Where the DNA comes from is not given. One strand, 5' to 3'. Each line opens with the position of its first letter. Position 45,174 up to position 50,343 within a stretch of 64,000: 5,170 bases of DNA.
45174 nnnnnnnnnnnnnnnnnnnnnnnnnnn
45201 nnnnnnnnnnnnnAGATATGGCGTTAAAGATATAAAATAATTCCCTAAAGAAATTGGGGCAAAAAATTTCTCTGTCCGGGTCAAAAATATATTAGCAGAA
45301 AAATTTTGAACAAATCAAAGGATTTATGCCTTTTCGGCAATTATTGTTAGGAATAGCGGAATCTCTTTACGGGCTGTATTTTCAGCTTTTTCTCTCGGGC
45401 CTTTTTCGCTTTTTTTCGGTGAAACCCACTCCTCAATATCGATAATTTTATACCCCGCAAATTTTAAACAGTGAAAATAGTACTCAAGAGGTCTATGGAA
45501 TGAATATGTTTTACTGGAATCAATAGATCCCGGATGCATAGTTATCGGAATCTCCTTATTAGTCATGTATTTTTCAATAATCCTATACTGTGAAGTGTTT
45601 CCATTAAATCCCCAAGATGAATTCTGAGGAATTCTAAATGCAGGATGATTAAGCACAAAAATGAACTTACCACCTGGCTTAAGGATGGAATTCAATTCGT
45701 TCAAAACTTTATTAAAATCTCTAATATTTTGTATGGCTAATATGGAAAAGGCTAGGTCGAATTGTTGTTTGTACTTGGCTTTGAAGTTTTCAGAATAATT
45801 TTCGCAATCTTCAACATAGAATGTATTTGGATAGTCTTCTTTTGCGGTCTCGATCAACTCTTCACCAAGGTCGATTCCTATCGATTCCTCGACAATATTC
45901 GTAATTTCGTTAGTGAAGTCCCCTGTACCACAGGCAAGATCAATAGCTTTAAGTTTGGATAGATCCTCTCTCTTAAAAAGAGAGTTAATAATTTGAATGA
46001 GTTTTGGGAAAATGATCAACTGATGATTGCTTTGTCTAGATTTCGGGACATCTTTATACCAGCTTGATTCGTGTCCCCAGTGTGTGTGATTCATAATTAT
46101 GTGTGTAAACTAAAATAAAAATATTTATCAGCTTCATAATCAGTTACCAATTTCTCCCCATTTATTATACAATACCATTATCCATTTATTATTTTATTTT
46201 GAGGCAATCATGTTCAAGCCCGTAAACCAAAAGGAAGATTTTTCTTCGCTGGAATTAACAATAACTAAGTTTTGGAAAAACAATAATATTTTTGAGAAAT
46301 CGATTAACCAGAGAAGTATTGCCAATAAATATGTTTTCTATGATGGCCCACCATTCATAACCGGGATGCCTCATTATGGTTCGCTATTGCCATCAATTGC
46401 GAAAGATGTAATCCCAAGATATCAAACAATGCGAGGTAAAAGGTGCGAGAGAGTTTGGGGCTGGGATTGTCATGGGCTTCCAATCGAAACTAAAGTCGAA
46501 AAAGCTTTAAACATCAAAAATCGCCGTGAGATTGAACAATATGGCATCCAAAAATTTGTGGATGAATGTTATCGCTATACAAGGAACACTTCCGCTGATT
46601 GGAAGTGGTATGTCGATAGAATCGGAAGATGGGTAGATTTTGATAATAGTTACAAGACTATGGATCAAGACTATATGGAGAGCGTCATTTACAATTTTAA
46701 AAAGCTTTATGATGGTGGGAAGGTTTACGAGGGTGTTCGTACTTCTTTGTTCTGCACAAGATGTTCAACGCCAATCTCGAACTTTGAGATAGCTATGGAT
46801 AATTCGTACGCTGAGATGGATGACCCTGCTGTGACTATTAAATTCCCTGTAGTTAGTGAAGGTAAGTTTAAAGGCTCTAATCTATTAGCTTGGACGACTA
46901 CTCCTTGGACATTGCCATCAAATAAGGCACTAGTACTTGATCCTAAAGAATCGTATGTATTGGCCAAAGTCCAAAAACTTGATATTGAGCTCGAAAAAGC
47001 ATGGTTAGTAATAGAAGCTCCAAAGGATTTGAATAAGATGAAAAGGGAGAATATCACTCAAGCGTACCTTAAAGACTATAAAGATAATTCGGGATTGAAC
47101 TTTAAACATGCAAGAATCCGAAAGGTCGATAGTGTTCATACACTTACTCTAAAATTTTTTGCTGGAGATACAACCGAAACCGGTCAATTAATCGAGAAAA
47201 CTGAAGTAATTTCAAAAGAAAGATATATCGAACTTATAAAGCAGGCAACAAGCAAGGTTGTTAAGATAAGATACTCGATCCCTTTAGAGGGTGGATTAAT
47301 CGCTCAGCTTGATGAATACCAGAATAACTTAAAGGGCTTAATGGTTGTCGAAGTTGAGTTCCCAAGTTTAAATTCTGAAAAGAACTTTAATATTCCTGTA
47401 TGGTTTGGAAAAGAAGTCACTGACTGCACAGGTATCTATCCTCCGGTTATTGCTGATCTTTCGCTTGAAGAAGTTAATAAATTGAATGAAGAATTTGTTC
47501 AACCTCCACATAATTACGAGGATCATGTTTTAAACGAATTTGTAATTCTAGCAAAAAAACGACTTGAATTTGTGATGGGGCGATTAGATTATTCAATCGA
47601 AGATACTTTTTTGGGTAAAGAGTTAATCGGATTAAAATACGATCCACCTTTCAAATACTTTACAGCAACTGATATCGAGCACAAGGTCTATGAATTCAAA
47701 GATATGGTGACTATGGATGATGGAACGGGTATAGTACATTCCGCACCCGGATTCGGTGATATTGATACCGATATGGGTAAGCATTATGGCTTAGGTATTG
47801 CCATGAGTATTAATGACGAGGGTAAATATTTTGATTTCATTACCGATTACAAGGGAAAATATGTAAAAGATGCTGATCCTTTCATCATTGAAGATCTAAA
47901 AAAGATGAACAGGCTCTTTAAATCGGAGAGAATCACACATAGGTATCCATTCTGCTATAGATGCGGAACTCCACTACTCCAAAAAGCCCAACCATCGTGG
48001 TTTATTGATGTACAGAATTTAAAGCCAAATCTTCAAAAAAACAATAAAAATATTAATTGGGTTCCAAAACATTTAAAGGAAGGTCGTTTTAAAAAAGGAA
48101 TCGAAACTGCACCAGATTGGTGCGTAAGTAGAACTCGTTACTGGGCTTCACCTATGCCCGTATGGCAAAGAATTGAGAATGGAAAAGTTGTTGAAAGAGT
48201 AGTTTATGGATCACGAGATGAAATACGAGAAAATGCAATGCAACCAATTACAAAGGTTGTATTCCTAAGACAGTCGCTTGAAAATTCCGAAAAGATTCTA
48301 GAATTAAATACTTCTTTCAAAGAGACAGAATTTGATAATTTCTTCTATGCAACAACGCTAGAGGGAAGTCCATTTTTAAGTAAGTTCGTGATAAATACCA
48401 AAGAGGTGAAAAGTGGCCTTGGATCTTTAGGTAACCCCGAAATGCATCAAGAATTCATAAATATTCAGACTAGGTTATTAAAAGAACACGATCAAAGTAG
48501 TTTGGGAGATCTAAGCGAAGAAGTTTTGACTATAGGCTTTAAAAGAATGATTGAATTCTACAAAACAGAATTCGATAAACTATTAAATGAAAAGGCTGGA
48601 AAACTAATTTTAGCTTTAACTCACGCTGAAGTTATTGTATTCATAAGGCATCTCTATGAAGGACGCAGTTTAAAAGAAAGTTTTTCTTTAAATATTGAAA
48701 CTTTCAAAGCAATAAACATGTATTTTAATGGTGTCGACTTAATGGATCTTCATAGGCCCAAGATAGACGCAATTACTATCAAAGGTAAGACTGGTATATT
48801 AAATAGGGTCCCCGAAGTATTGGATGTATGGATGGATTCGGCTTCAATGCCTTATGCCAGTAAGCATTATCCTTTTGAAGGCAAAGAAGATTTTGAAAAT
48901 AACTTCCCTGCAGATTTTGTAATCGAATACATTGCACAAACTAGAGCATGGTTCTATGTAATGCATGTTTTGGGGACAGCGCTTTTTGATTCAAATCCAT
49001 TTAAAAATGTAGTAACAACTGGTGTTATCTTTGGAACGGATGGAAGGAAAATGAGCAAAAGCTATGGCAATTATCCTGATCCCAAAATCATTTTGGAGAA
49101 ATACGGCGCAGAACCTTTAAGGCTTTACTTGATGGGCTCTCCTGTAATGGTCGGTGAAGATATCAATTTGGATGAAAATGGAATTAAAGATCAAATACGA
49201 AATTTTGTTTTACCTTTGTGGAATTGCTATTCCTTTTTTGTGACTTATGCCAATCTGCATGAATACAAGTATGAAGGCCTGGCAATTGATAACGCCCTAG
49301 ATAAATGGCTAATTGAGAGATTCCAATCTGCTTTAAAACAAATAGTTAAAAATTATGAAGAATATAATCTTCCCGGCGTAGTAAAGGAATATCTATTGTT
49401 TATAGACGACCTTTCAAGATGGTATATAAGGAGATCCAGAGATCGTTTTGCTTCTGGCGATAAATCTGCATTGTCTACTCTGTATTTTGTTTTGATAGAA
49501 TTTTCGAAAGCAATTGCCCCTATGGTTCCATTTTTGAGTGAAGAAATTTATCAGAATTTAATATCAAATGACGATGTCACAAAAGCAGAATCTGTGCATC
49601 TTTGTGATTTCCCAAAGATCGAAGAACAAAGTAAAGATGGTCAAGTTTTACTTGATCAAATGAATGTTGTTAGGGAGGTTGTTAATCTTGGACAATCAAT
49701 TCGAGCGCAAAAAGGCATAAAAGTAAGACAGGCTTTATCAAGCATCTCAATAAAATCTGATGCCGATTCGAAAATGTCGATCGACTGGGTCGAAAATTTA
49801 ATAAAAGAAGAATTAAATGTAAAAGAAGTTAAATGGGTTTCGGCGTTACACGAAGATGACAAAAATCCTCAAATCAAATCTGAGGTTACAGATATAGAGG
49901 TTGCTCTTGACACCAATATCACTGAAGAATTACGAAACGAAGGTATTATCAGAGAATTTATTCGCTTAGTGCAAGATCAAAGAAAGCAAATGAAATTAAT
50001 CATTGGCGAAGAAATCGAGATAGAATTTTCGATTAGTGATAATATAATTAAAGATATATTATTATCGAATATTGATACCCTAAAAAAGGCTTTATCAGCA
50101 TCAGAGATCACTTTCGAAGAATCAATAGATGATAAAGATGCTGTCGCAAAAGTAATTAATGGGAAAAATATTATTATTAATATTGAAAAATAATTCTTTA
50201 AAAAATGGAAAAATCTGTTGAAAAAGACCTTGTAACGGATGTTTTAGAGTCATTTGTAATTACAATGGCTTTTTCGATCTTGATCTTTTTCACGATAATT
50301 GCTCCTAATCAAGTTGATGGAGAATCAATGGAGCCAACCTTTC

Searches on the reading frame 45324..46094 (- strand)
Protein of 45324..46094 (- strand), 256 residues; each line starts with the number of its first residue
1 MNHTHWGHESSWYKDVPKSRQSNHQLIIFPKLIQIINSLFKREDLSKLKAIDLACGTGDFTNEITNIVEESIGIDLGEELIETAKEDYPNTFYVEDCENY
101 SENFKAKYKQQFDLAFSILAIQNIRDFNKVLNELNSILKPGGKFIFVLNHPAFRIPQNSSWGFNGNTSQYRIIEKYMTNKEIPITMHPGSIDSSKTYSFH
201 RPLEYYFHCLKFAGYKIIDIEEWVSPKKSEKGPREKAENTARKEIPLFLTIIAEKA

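Call 7: search_protein_families(library=pfam, proteins=[window:45324-46094:-], max_evalue=0.1)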
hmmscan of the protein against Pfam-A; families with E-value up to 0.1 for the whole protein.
window:45324-46094:- (256 aa): 10 families
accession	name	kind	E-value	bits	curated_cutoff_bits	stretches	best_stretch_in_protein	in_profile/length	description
PF13847.12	Methyltransf_31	-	4.3e-15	56.1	27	1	46-146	3-109/145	Methyltransferase domain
PF08241.18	Methyltransf_11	-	1.5e-14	54.8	21.2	1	52-146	2-95/95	Methyltransferase domain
PF13649.12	Methyltransf_25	-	3.2e-12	47.4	27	1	51-142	2-97/97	Methyltransferase domain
PF01209.24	Ubie_methyltran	-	1.5e-10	41.2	20.1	1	45-146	46-151/233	ubiE/COQ5 methyltransferase family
PF13489.12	Methyltransf_23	-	3.3e-10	40.4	27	1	30-147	7-117/164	Methyltransferase domain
PF08242.18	Methyltransf_12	-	1.2e-09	39.2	30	1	51-144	1-98/98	Methyltransferase domain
PF03291.22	mRNA_G-N7_MeTrfase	-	0.0019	17.8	26.6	1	37-106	50-119/315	mRNA (guanine-N(7))-methyltransferase domain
PF05219.18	DREV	-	0.002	17.7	26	1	29-152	78-192/265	DREV methyltransferase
PF01728.25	FtsJ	-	0.0065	16.8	24.1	1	31-120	8-100/181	FtsJ-like methyltransferase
PF05401.17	NodS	-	0.013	15.7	24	1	43-147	40-145/201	Nodulation protein S (NodS)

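Call 37: find_encoding_contigs(protein=window:45324-46094:-, flank=10000, max_places=10)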
Protein window:45324-46094:- (256 aa): 5 contigs read that carry it; 2 places shown.
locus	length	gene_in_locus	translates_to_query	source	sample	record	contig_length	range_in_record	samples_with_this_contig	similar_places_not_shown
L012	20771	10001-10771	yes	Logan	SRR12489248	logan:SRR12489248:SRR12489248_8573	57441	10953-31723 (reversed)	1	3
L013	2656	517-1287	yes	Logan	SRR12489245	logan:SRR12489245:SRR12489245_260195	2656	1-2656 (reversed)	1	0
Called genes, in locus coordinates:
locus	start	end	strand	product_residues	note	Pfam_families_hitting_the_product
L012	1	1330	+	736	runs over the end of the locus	PF20706:GT4-conflict, PF00534:Glycos_transf_1, PF13692:Glyco_trans_1_4, PF00534:Glycos_transf_1, PF13692:Glyco_trans_1_4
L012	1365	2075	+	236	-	PF00696:AA_kinase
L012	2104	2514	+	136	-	-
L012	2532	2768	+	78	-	PF03840:SecG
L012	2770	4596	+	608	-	PF00496:SBP_bac_5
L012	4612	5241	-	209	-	PF10502:Peptidase_S26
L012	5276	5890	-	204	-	PF10502:Peptidase_S26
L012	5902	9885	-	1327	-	PF00133:tRNA-synt_1, PF09334:tRNA-synt_1g, PF00133:tRNA-synt_1, PF08264:Anticodon_1, PF19302:DUF5915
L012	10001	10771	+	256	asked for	PF13489:Methyltransf_23, PF01209:Ubie_methyltran, PF13847:Methyltransf_31, PF08241:Methyltransf_11, PF08242:Methyltransf_12, PF13649:Methyltransf_25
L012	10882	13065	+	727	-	PF03477:ATP-cone, PF00317:Ribonuc_red_lgN, PF02867:Ribonuc_red_lgC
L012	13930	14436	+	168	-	-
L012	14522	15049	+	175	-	PF02867:Ribonuc_red_lgC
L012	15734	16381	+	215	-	-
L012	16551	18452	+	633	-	PF00009:GTP_EFTU, PF01926:MMR_HSR1 (weak), PF03144:GTP_EFTU_D2, PF22042:EF-G_D2 (weak), PF00679:EFG_C, PF21018:BipA_C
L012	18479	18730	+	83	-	-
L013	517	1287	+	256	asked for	PF13489:Methyltransf_23, PF01209:Ubie_methyltran, PF13847:Methyltransf_31, PF08241:Methyltransf_11, PF08242:Methyltransf_12, PF13649:Methyltransf_25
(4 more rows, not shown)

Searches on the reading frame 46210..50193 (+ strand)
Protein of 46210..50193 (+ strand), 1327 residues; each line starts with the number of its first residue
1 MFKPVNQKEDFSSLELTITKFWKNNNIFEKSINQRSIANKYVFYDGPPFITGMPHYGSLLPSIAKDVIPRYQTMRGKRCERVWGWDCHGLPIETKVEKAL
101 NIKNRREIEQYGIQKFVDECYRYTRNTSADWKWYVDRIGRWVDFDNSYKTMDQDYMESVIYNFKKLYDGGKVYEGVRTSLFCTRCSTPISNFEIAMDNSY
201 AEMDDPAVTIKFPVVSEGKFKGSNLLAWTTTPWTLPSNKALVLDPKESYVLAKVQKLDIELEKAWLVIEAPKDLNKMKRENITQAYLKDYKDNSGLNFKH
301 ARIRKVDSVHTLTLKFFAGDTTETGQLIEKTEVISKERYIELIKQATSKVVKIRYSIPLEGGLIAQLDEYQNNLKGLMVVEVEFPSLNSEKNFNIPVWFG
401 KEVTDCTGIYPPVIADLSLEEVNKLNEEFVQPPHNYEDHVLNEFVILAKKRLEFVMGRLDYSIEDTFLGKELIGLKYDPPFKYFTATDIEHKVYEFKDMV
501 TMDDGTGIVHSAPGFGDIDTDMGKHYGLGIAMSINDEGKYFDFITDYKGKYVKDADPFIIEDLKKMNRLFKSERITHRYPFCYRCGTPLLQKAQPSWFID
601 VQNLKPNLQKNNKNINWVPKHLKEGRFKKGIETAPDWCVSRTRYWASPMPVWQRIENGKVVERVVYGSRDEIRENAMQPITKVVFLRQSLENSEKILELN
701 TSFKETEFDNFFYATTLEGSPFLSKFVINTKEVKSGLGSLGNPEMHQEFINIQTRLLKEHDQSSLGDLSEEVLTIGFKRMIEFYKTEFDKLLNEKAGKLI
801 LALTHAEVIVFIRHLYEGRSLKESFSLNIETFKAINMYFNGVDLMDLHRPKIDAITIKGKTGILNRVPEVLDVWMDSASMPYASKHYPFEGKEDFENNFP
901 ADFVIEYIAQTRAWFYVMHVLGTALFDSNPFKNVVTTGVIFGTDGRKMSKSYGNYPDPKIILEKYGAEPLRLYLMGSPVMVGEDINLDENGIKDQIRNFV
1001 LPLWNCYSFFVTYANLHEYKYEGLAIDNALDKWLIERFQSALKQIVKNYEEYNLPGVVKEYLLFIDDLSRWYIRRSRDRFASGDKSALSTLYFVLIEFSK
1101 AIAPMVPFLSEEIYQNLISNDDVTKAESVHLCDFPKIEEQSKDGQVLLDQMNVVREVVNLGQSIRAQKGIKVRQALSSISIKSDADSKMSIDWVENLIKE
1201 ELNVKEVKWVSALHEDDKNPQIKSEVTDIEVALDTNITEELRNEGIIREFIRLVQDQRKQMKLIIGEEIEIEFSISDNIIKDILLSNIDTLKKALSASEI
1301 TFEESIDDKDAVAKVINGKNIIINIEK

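Call 71: search_protein_families(library=pfam, proteins=[window:46210-50193:+], max_evalue=0.01)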
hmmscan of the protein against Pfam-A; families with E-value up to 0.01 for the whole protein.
window:46210-50193:+ (1327 aa): 4 families
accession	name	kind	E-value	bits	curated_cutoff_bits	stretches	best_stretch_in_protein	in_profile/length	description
PF00133.28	tRNA-synt_1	-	2e-119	399.5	22.7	2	18-664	2-258/414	tRNA synthetases class I (I, L, M and V)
PF08264.19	Anticodon_1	-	1.7e-29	103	25.1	1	1031-1177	1-145/148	Anticodon-binding domain of tRNA ligase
PF09334.17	tRNA-synt_1g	-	2.1e-16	60.1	20.1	2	48-194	8-135/391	tRNA synthetases class I (M)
PF19302.4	DUF5915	-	5.6e-14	52.6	27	1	1227-1327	98-194/195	Domain of unknown function (DUF5915)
